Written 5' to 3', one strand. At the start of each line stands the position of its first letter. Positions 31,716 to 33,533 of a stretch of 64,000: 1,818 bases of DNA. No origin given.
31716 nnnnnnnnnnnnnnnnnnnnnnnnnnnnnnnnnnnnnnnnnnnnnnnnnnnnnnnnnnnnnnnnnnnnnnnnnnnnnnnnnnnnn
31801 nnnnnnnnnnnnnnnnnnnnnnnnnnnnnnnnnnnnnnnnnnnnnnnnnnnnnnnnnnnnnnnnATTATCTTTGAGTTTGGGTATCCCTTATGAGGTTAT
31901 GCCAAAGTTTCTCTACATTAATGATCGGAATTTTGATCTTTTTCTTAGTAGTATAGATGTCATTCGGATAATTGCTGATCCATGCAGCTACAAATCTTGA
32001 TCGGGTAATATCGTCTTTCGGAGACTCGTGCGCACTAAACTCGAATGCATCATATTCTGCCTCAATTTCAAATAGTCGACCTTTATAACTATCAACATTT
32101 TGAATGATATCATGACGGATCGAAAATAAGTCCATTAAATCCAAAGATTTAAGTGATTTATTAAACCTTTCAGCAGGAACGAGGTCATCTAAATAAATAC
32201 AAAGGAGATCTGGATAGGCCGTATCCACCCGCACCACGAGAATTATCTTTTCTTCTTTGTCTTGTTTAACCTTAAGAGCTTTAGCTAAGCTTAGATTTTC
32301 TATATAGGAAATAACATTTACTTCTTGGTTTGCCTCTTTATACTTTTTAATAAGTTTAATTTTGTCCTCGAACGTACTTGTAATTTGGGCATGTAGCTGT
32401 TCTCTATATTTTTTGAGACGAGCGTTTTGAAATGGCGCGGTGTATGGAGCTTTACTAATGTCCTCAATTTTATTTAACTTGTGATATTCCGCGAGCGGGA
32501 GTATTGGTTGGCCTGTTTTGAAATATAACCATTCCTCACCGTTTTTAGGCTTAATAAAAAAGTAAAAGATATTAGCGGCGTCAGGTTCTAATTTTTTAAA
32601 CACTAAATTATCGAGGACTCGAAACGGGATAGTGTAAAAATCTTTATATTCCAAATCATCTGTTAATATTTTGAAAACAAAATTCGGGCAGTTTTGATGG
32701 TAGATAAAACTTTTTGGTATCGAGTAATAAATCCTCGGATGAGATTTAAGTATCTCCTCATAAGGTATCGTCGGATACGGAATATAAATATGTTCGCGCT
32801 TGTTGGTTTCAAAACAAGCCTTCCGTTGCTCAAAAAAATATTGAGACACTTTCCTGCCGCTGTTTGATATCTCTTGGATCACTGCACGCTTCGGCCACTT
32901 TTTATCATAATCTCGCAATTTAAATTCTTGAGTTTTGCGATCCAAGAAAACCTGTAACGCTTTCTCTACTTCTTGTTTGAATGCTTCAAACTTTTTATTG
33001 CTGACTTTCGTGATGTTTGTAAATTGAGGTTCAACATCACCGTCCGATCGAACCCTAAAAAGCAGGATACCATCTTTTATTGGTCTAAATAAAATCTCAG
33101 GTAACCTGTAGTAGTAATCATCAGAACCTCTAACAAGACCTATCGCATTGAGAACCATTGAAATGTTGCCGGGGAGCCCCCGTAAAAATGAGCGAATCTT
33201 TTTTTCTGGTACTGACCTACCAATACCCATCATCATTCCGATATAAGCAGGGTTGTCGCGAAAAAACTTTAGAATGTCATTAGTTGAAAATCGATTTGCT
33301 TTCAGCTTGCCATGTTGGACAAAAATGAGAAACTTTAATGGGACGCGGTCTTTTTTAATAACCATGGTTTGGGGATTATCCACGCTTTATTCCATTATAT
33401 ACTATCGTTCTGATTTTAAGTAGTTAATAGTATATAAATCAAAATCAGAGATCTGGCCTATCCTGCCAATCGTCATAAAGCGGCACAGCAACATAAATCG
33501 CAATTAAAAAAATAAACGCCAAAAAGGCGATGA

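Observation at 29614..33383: Restriction-modification operon translationally coupled to an ImmA/IrrE-type metallopeptidase and followed by a membrane-anchored HTH protein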

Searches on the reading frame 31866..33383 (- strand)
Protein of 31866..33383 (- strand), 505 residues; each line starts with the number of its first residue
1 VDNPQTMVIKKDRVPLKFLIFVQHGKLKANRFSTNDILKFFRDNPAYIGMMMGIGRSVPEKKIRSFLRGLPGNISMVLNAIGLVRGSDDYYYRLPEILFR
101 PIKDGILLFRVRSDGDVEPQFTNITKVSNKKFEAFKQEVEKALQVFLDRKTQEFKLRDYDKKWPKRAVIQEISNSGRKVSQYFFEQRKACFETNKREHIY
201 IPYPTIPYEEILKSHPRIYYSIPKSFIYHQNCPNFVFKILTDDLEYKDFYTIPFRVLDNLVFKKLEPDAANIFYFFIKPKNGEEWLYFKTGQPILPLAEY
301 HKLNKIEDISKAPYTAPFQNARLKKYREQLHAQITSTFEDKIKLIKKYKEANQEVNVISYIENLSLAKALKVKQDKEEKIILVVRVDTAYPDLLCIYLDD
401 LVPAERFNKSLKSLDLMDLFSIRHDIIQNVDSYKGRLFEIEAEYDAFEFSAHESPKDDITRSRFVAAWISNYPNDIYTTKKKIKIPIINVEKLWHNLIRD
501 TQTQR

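Call 3: search_protein_families(library=pfam, proteins=[window:31866-33383:-], max_evalue=0.1)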
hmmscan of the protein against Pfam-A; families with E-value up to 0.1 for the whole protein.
window:31866-33383:- (505 aa): 0 families

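Call 4: search_protein_families(library=padloc, proteins=[window:31866-33383:-], max_evalue=0.1)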
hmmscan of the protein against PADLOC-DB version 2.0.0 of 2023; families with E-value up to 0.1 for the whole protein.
window:31866-33383:- (505 aa): 0 families

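Call 5: search_protein_families(library=ncbifam, proteins=[window:31866-33383:-], max_evalue=0.1)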
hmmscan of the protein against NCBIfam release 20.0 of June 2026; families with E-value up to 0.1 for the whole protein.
window:31866-33383:- (505 aa): 1 family
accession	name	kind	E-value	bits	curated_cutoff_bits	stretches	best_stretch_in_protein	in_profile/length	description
NF010943.0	PRK14363.1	equivalog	0.021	14.3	273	0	347-388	33-69/204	Maf-like protein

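Call 6: search_solved_structures(query=window:31866-33383:-, max_evalue=10)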
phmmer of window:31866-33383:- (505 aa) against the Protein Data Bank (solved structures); distinct sequences matched with E-value up to 10: 0.

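Call 9: find_homologous_proteins(query=window:31866-33383:-)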
Query window:31866-33383:- (505 aa): 16 proteins with E <= 0.001 among 7958 candidates.
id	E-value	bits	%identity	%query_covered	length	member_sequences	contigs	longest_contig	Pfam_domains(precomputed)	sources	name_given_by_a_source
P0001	0.0e+0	1124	100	99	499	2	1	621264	-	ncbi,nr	ncbi:MAG: hypothetical protein KJI72_01380 [Patescibacteria group bacterium]|nr:hypothetical protein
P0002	1.3e-287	973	85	99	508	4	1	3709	-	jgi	jgi:hypothetical protein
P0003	1.6e-267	906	78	99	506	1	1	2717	-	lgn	-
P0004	2.8e-261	886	77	99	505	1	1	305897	-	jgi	jgi:hypothetical protein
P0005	6.1e-254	862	74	99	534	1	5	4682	-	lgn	-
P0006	6.7e-251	852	74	99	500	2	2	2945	-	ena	-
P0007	7.1e-249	845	71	100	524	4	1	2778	-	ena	-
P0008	6.4e-234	796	68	98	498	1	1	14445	-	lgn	-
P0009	1.9e-232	791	68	99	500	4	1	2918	-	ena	-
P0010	4.6e-232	789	67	99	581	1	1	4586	-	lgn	-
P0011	8.4e-232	789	69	99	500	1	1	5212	-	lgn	-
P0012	1.4e-231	788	68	99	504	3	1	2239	-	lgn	-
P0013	4.3e-230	783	67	98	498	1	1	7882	-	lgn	-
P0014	3.1e-229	780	68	98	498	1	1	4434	-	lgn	-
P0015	1.8e-227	774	68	98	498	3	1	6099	-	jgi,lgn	-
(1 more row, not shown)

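Call 11: find_encoding_contigs(protein=P0004, flank=8000, max_places=3)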
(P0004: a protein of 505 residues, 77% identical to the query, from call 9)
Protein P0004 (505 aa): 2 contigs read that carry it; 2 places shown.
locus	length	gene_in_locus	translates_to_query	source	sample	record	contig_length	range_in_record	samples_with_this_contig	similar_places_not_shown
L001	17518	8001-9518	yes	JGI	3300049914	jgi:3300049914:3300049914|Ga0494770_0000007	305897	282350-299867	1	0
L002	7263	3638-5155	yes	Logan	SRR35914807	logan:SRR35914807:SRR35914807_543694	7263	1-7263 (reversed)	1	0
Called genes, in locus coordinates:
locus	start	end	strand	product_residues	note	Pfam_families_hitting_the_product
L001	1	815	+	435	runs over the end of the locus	PF00275:EPSP_synthase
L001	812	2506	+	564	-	PF02518:HATPase_c, PF13589:HATPase_c_3, PF01119:DNA_mis_repair, PF08676:MutL_C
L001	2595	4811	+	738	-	PF01751:Toprim, PF01131:Topoisom_bac, PF01396:Zn_ribbon_Top1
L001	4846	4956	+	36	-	-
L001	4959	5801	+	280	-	PF02569:Pantoate_ligase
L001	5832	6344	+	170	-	PF07963:N_methyl (weak)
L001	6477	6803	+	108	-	PF07963:N_methyl (weak)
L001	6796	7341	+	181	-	PF07963:N_methyl (faint)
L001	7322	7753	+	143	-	-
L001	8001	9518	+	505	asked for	-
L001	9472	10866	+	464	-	PF02086:MethyltransfD12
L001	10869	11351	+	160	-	PF06114:Peptidase_M78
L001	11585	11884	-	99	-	-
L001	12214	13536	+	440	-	PF02415:Chlam_PMP (faint)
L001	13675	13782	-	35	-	-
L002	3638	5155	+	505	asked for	-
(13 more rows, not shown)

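Call 12: find_encoding_contigs(protein=P0008, flank=8000, max_places=3)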
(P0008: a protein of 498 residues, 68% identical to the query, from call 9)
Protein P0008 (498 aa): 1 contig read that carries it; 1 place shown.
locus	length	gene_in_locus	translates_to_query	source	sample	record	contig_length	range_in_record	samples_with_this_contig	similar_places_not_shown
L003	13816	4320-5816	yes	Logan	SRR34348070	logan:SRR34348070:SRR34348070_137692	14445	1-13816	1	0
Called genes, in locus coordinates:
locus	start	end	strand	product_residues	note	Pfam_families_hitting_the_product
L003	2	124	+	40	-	?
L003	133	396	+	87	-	-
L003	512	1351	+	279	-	PF13489:Methyltransf_23 (weak), PF08241:Methyltransf_11 (weak), PF13649:Methyltransf_25 (weak)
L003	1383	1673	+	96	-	-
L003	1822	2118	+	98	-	-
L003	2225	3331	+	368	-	PF01820:Dala_Dala_lig_N, PF01071:GARS_A (weak), PF02222:ATP-grasp, PF02655:ATP-grasp_3 (weak), PF02786:CPSase_L_D2, PF08443:RimK (faint), PF07478:Dala_Dala_lig_C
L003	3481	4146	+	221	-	-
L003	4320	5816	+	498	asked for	-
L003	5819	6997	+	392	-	PF02086:MethyltransfD12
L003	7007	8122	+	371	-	-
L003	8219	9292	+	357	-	PF01180:DHO_dh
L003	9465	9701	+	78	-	-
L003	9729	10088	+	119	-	PF10861:DUF2784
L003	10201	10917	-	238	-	-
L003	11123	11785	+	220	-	PF00702:Hydrolase, PF12710:HAD, PF13419:HAD_2, PF13242:Hydrolase_like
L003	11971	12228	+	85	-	-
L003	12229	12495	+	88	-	PF05016:ParE_toxin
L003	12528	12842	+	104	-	PF03091:CutA1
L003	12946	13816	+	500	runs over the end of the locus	?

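Call 13: find_encoding_contigs(protein=P0013, flank=8000, max_places=3)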
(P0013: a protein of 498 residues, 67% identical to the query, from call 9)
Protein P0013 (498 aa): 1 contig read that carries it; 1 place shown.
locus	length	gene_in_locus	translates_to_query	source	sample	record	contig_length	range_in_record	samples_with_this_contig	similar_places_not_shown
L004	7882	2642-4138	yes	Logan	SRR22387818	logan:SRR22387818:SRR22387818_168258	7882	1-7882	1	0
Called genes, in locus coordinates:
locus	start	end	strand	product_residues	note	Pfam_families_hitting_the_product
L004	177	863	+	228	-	PF00005:ABC_tran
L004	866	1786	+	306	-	PF18075:FtsX_ECD, PF02687:FtsX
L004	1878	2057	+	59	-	-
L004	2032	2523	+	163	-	-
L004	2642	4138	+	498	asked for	-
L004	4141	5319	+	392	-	PF02086:MethyltransfD12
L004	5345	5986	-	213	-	PF01230:HIT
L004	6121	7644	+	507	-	-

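Call 28: find_related_loci(query=A1, collection=genome_contigs, flank=7000)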
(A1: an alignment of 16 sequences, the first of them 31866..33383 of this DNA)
Query A1 (505 aa) in genome_contigs; peptide patterns used: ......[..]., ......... (x = any residue, [..] = any of these).
89 stretches matched a pattern, but none encodes a relative of the query by tblastn (E <= 1e-3).

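Call 29: find_related_loci(query=A1, collection=metagenome_contigs, flank=7000)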
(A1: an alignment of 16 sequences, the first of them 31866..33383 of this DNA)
Query A1 (505 aa) in metagenome_contigs; peptide patterns used: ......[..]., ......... (x = any residue, [..] = any of these).
230 stretches matched a pattern; 4 encode a relative of the query (tblastn E <= 1e-3); 4 distinct loci.
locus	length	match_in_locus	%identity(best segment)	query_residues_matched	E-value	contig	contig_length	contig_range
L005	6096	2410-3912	85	7-505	0e+0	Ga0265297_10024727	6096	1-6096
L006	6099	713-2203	68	6-502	0e+0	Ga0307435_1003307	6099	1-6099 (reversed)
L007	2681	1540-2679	66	5-383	0e+0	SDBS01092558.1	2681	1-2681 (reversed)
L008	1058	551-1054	68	5-172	4e-79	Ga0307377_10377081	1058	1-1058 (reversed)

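Call 32: predict_structure(alignment_id=A1)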
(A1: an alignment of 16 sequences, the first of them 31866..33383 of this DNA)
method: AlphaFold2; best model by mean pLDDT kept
length: 505 residues; sequences in the alignment: 16
mean_pLDDT: 60.1   pTM: 0.53
mean pLDDT of the five models: 60.1, 59.1, 59.0, 58.1, 50.3
residues with pLDDT >= 90: 61; 70-90: 116; 50-70: 148; < 50: 180
segments of 3 or more residues with pLDDT < 50: 1-95, 115-118, 267-269, 329-338, 344-369, 372-374, 386-391, 454-461, 497-505
pLDDT, mean of each block of 10 residues (from residue 1): 23 28 26 35 34 39 44 32 31 50 57 50 78 72 55 62 84 92 65 91 72 76 73 89 86 91 65 82 90 93 89 70 58 42 44 27 36 52 51 68 83 55 62 74 54 45 56 71 67 47 35
secondary structure, 60 per line:
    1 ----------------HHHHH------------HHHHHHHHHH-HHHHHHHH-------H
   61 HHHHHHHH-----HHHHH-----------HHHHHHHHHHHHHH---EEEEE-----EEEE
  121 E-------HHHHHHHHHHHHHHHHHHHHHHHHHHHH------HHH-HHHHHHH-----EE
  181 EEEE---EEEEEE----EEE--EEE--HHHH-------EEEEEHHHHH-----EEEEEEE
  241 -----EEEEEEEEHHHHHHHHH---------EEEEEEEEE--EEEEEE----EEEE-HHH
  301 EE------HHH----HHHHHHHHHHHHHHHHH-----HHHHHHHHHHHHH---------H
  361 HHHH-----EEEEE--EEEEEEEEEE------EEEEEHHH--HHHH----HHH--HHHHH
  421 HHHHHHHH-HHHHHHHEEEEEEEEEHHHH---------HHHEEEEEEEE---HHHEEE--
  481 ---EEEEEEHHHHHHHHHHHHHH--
elements in order: H17-21 H34-43 H45-52 H60-68 H74-78 H90-103 E107-111 E117-121 H129-156 H167-173 E179-184 E188-193 E198-200 E203-205 H208-211 E219-223 H224-228 E234-240 E246-253 H254-262 E272-280 E283-288 E293-296 H316-332 H338-350 H360-364 E370-374 E377-386 E393-397 H403-406 H416-428 H430-436 E437-445 H446-449 E462-469 E476-478 E484-489 H490-503

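Call 34: search_protein_representatives(alignment_id=A1)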
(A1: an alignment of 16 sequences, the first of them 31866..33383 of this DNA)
Query: 16 sequences, 503 profile positions. Proteins with E-value up to 0.001 (for the whole library): 11; up to 1e-10: 5; up to 1e-30: 4. The best 11 are listed.
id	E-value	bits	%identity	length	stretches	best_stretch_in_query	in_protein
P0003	1.2e-291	984.1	-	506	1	1-503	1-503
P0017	2.1e-123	429.1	-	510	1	3-496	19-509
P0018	1.3e-77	278.1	-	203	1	352-499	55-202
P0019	3.0e-60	220.8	-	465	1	6-497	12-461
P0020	3.8e-19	85.2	-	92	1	401-490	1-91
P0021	2.6e-07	46.2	-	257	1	282-488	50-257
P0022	6.2e-07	44.9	-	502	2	357-485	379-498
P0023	8.6e-07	44.5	-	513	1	370-487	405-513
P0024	1.1e-06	44.1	-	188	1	371-486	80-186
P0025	1.9e-06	43.3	-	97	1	3-37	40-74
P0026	2.2e-04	36.5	-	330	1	372-450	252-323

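Call 35: search_protein_families(library=pfam, proteins=[P0017, P0019, P0021, P0022, P0023, P0024, P0026], max_evalue=0.1)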
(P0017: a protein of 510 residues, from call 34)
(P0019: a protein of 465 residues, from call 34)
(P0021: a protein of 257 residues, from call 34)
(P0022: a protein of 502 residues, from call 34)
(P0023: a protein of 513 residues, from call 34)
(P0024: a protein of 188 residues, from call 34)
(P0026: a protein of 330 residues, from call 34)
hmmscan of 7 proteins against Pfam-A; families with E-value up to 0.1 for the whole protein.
P0017 (510 aa): 0 families

P0019 (465 aa): 0 families

P0021 (257 aa): 0 families

P0022 (502 aa): 1 family
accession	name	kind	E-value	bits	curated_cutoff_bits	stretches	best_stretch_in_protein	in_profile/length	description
PF04711.18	ApoA-II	-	0.058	14.3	27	0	269-302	40-72/99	Apolipoprotein A-II (ApoA-II)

P0023 (513 aa): 0 families

P0024 (188 aa): 0 families

P0026 (330 aa): 0 families

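Call 37: fold_search(model_id=the predicted structure, library=pdb)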
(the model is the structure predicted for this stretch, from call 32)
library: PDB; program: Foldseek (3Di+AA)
matches with E <= 10: 256; with E <= 0.001: 0
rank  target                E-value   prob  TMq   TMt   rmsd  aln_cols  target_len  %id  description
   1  8yfe_D                1.7e-01  0.04  0.09  0.12  25.5       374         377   12  Cryo EM structure of Komagataella phaffii Rat1-Rai1 complex (released 2024-09-25)
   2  8rpx_A                2.9e-01  0.35  0.15  0.37  10.9       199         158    8  NhoI restriction endonuclease in complex with quadruply methylated DNA target (released 2024-07-17)
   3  8rpx_B                3.2e-01  0.33  0.15  0.38  10.8       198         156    8  NhoI restriction endonuclease in complex with quadruply methylated DNA target (released 2024-07-17)
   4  5bth                  4.0e-01  0.03  0.10  0.12  24.7       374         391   11  Crystal structure of Candida albicans Rai1 (released 2015-07-08)
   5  8yf5_D                5.5e-01  0.03  0.09  0.11  25.2       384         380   11  Cryo EM structure of Komagataella phaffii Rat1-Rai1-Rtt103 complex (released 2024-09-25)
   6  7ko2_B                5.5e-01  0.02  0.09  0.08  24.8       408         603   10  Restraining state of near full-length Hsp70 DnaK (released 2021-09-15)
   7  1f0o_A                5.8e-01  0.18  0.12  0.33   8.8       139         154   10  PVUII ENDONUCLEASE/COGNATE DNA COMPLEX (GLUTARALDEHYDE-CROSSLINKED CRYSTAL) AT PH 7.5 WITH TWO CALCIUM IONS AT EACH AC (released 2000-11-06)
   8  9arl_B                6.5e-01  0.02  0.09  0.05  26.6       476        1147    9  CryoEM structure of BoNT-NTNH-OrfX2 complex from Clostridium botulinum strain A1-ST7B, major class (released 2025-01-22)
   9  8q5o_B                6.9e-01  0.30  0.15  0.41   9.9       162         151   11  N-terminal domain of restriction endonuclease Eco15I with tetra-methylated target DNA. (released 2024-07-17)
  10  8yfe_B                7.3e-01  0.03  0.10  0.13  25.3       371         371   14  Cryo EM structure of Komagataella phaffii Rat1-Rai1 complex (released 2024-09-25)
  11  8rpx_D                7.7e-01  0.23  0.15  0.38   9.8       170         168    9  NhoI restriction endonuclease in complex with quadruply methylated DNA target (released 2024-07-17)
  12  1f0o_B                7.7e-01  0.11  0.13  0.32   9.6       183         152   10  PVUII ENDONUCLEASE/COGNATE DNA COMPLEX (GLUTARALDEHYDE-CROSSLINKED CRYSTAL) AT PH 7.5 WITH TWO CALCIUM IONS AT EACH AC (released 2000-11-06)
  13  4k3l_A                8.1e-01  0.06  0.08  0.11  16.0       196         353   10  E. coli sliding clamp in complex with AcLF dipeptide (released 2013-05-01)
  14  4mjq_A                8.6e-01  0.06  0.08  0.11  16.2       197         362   10  E. coli sliding clamp in complex with Bromfenac (released 2013-09-18)
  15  3q4l_B                8.6e-01  0.04  0.09  0.11  17.4       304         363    8  Structure of a small peptide ligand bound to E.coli DNA sliding clamp (released 2011-12-28)
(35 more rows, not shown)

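Call 83: predict_structure(alignment_id=A8)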
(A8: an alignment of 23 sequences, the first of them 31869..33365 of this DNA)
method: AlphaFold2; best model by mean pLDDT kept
length: 499 residues; sequences in the alignment: 23
mean_pLDDT: 85.1   pTM: 0.60
mean pLDDT of the five models: 85.1, 83.6, 82.7, 82.4, 71.0
residues with pLDDT >= 90: 243; 70-90: 193; 50-70: 51; < 50: 12
segments of 3 or more residues with pLDDT < 50: 49-52, 328-330
pLDDT, mean of each block of 10 residues (from residue 1): 86 86 82 77 61 50 77 76 81 93 90 92 94 93 87 87 95 89 92 93 82 89 95 89 97 89 77 93 93 96 94 90 61 53 60 90 87 91 80 93 92 93 91 90 79 86 82 87 91 80
secondary structure, 60 per line:
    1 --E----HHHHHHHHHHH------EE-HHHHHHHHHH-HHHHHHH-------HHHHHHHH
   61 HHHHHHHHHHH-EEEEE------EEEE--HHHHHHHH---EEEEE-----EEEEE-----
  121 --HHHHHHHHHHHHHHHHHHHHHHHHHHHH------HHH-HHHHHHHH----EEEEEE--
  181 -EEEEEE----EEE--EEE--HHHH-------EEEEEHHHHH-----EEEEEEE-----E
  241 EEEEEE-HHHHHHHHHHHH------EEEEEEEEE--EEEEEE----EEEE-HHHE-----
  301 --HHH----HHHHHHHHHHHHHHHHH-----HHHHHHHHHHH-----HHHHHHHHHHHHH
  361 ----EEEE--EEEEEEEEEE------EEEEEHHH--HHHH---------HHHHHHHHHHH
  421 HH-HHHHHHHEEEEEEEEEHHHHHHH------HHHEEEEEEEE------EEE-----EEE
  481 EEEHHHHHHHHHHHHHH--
elements in order: H8-18 H28-37 H39-45 H53-71 E73-77 E84-87 H90-97 E101-105 E111-115 H123-150 H161-168 E173-178 E182-187 E192-194 E197-199 H202-205 E213-217 H218-222 E228-234 E240-246 H248-259 E266-274 E277-282 E287-290 H310-326 H332-342 H348-360 E365-368 E371-380 E387-391 H397-400 H410-422 H424-430 E431-439 H440-446 E456-463 E470-472 E478-483 H484-497
